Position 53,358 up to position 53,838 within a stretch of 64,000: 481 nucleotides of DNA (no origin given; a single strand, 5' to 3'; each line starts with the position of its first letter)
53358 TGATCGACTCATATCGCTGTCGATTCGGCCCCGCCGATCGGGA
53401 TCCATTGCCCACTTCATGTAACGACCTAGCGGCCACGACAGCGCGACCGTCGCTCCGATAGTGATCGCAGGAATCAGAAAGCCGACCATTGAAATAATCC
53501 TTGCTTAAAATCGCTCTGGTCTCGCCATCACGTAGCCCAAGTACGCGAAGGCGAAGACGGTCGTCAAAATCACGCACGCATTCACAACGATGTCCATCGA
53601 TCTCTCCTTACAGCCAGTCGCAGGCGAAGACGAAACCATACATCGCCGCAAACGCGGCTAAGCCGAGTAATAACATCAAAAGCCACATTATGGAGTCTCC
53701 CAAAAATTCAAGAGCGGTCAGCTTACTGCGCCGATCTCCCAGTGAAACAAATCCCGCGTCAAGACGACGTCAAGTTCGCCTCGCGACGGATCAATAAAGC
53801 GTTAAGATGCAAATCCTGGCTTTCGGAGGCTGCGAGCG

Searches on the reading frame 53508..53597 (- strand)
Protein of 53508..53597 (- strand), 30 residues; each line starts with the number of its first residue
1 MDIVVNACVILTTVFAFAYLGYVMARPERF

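Call 8: search_protein_families(library=ncbifam, proteins=[window:53508-53597:-], max_evalue=10)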
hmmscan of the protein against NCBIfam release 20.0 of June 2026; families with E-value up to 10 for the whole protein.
seq(30 aa): 1 family
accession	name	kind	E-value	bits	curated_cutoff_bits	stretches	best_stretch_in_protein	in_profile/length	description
NF011342.0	PRK14759.1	equivalog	0.011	15.9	53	1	19-30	18-29/29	K(+)-transporting ATPase subunit F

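Call 9: search_protein_families(library=pfam, proteins=[window:53508-53597:-], max_evalue=10)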
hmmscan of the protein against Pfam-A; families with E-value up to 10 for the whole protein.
seq(30 aa): 1 family
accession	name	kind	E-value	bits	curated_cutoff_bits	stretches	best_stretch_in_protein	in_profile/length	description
PF09604.15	Potass_KdpF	-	0.0028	18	21.2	1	14-30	8-24/24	F subunit of K+-transporting ATPase (Potass_KdpF)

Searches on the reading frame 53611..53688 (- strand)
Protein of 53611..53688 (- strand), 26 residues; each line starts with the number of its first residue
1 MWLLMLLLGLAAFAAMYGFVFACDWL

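Call 8: search_protein_families(library=ncbifam, proteins=[window:53611-53688:-], max_evalue=10)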
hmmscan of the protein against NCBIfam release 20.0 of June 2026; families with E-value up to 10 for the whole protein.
seq(26 aa): 1 family
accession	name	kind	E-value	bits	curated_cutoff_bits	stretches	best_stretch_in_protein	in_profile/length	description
TIGR03370.1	VPLPA-CTERM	domain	0.12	12.4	25.35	1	3-16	7-20/25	VPLPA-CTERM sorting domain-containing protein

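Call 9: search_protein_families(library=pfam, proteins=[window:53611-53688:-], max_evalue=10)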
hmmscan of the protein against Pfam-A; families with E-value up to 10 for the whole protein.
seq(26 aa): 0 families
